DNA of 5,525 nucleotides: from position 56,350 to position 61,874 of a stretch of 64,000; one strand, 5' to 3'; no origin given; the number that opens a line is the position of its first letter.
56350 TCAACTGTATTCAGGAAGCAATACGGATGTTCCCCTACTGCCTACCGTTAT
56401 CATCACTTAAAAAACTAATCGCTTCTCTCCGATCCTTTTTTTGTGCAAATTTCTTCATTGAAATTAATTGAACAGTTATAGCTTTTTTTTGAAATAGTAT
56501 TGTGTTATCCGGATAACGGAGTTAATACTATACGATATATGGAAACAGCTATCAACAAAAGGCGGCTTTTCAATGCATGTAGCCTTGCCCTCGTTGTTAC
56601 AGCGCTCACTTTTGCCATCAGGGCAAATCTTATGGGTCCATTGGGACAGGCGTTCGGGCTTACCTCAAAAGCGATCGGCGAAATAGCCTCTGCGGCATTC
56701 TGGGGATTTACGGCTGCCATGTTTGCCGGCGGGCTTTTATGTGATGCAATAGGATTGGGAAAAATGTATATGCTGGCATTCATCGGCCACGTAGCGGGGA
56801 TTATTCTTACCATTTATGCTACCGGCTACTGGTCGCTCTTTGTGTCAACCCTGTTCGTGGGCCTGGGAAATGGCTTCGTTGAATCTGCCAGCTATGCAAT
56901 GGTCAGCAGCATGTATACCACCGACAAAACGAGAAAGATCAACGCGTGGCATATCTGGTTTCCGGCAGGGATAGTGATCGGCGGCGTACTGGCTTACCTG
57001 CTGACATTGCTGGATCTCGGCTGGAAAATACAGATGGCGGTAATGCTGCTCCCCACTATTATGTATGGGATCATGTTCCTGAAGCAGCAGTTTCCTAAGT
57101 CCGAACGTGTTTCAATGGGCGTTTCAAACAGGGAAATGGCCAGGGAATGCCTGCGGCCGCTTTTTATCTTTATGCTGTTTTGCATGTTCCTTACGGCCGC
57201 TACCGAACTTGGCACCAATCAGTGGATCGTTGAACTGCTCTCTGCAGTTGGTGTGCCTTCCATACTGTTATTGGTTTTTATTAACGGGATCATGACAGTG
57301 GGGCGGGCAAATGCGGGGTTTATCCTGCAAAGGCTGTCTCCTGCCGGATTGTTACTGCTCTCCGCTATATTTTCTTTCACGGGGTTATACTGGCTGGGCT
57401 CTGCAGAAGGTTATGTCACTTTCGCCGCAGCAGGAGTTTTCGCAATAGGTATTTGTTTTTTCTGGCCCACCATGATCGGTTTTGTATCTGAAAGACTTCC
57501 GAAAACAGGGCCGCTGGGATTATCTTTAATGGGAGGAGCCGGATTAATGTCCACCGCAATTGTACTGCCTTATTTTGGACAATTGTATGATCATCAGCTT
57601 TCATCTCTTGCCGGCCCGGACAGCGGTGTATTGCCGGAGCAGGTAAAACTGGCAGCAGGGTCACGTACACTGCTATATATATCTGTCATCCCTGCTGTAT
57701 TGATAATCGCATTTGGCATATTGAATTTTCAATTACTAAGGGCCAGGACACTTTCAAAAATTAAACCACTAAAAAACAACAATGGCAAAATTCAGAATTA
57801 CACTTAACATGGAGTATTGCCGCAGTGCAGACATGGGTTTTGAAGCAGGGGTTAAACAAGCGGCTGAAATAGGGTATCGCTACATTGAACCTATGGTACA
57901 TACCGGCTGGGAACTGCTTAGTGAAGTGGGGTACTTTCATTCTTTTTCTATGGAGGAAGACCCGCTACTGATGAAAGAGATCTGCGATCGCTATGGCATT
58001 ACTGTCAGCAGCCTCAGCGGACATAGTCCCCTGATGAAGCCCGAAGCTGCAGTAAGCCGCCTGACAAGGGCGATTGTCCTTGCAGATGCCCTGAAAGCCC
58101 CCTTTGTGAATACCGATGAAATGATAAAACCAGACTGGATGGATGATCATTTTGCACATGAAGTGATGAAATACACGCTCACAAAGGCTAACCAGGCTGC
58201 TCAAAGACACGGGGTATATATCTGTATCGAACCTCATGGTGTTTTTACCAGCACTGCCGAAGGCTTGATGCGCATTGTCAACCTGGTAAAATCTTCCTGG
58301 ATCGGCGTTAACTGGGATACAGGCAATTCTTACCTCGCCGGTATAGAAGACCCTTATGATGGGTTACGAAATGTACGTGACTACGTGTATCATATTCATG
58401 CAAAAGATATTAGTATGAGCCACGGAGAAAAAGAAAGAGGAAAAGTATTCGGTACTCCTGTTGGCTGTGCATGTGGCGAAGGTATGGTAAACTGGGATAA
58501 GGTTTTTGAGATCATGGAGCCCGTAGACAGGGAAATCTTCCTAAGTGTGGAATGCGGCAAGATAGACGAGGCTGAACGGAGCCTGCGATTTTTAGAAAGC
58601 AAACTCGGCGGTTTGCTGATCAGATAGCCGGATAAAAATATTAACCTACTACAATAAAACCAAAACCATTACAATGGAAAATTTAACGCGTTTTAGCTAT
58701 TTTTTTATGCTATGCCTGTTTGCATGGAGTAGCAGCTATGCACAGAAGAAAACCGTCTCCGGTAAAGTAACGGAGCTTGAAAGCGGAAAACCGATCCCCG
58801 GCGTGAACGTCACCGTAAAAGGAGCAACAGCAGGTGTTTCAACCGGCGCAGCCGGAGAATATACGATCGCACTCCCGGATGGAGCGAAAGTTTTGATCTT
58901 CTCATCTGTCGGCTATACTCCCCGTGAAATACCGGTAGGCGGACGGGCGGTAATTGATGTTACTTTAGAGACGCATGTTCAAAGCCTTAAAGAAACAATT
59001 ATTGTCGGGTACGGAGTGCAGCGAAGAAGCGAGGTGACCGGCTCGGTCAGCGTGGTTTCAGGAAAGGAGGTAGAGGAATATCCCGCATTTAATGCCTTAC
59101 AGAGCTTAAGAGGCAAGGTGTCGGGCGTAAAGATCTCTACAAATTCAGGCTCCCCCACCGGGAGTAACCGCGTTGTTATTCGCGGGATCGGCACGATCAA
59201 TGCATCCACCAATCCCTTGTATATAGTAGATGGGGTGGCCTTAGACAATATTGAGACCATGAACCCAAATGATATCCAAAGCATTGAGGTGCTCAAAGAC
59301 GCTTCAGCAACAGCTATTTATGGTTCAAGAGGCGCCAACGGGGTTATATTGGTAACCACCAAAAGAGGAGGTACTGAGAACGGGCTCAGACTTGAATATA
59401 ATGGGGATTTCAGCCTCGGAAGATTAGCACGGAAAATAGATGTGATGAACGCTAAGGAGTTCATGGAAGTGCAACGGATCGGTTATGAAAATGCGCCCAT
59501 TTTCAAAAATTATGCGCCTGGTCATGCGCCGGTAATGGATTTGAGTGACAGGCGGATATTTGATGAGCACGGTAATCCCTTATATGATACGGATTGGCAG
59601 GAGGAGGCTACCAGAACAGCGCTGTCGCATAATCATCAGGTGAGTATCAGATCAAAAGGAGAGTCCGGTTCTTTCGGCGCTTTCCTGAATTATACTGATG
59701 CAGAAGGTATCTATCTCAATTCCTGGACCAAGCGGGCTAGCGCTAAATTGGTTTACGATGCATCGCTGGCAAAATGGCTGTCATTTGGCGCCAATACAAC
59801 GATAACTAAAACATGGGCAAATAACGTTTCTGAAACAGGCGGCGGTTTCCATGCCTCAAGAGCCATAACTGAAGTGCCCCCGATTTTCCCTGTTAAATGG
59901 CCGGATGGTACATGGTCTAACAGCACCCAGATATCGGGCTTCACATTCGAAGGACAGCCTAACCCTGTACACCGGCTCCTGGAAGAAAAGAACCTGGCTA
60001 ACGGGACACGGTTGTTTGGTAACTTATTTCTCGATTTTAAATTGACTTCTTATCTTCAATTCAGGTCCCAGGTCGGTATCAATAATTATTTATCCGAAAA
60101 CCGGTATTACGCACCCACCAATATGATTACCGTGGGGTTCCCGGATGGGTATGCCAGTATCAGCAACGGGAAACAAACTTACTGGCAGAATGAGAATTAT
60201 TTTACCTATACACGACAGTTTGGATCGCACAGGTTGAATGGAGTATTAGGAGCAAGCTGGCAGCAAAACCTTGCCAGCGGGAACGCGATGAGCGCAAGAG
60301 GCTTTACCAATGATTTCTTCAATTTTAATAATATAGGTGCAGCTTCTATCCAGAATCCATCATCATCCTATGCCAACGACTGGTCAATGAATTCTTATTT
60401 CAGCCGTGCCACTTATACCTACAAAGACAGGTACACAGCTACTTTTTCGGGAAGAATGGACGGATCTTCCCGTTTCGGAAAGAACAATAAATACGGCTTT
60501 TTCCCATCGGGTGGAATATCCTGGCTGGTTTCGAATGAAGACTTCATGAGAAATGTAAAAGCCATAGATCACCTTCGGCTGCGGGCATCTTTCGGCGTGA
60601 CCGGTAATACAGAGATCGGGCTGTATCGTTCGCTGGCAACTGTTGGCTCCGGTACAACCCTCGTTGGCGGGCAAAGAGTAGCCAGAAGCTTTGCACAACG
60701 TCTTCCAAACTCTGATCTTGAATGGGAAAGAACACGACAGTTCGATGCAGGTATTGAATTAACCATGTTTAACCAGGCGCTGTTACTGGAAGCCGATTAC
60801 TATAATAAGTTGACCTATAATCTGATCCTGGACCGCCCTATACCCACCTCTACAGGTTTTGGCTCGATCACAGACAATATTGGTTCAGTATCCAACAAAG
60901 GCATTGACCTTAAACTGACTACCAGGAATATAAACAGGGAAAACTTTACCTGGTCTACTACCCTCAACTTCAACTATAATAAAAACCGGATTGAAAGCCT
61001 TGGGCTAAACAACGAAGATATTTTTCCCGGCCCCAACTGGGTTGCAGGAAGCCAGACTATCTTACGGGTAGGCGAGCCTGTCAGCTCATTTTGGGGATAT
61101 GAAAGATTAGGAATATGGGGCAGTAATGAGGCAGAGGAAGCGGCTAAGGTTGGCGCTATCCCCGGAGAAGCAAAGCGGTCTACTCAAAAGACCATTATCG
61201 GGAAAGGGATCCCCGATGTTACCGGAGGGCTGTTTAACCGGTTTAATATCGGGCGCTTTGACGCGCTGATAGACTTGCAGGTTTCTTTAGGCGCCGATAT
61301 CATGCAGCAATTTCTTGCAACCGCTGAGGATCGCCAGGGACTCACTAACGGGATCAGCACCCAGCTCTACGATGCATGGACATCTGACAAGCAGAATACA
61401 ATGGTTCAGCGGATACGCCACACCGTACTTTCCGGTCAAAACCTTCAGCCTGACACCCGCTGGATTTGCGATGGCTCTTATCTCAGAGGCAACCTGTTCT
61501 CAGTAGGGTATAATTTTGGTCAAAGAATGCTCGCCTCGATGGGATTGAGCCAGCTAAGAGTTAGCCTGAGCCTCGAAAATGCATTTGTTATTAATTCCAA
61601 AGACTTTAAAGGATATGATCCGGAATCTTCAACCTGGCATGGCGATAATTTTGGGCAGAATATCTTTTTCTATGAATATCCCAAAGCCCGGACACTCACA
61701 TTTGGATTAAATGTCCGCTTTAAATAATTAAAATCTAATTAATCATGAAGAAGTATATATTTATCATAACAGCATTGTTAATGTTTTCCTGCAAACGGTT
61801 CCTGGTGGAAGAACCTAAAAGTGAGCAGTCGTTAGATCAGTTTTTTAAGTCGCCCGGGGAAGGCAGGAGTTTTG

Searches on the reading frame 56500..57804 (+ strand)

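Call 48: search_protein_families(library=pfam, proteins=[window:56500-57804:+], max_evalue=0.01)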
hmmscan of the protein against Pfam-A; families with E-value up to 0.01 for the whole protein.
window:56500-57804:+ (435 aa): 1 family
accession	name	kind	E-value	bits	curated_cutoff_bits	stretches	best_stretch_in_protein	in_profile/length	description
PF07690.21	MFS_1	-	3.4e-20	72.7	33.4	1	29-336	3-327/347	Major Facilitator Superfamily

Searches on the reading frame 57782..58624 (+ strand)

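Call 48: search_protein_families(library=pfam, proteins=[window:57782-58624:+], max_evalue=0.01)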
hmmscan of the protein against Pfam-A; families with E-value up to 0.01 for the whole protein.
window:57782-58624:+ (281 aa): 1 family
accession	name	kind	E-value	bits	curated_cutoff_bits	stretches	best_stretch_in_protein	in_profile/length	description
PF01261.30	AP_endonuc_2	-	1e-30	107.7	31.1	1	24-273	1-248/249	Xylose isomerase-like TIM barrel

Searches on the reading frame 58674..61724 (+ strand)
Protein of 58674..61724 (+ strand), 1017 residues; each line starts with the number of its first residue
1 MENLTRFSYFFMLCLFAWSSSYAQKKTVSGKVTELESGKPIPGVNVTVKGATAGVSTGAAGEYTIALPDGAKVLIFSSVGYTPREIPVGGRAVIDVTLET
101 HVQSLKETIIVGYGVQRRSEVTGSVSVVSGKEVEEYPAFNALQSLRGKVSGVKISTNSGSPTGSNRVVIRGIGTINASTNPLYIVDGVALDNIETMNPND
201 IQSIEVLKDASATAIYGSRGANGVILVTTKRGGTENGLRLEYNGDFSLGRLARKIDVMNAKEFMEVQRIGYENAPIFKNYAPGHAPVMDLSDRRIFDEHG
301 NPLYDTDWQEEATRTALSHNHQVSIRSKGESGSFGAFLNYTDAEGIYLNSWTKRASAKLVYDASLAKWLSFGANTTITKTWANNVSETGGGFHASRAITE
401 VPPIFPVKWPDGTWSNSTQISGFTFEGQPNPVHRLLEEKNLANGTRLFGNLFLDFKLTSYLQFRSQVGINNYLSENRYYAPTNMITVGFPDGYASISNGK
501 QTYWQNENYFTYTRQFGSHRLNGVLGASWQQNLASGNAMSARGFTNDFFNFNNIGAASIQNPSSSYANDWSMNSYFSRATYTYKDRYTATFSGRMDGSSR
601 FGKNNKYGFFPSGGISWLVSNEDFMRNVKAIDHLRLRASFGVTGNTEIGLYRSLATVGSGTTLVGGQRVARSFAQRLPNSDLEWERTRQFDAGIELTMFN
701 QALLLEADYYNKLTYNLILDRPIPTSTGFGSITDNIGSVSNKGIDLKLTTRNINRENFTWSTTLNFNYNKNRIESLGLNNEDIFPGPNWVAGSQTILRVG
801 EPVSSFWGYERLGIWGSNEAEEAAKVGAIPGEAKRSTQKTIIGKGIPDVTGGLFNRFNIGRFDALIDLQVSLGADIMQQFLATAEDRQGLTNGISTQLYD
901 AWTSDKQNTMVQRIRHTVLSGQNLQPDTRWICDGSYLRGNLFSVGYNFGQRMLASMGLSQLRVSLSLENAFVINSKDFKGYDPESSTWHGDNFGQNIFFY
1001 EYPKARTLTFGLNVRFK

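Call 48: search_protein_families(library=pfam, proteins=[window:58674-61724:+], max_evalue=0.01)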
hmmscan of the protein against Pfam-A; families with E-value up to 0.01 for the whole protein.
window:58674-61724:+ (1017 aa): 4 families
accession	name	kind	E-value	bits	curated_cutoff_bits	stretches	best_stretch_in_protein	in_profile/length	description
PF00593.30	TonB_dep_Rec_b-barrel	-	1.4e-22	81.6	27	1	447-792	50-372/436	TonB dependent receptor-like, beta-barrel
PF07715.20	Plug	-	9.8e-20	71.5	23.9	1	119-224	3-107/107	TonB-dependent Receptor Plug Domain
PF13715.12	CarbopepD_reg_2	-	9.3e-16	58.1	32.2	1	28-107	1-85/88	CarboxypepD_reg-like domain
PF13620.12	CarboxypepD_reg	-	2.8e-12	47.3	32.3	1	27-99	1-82/82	Carboxypeptidase regulatory-like domain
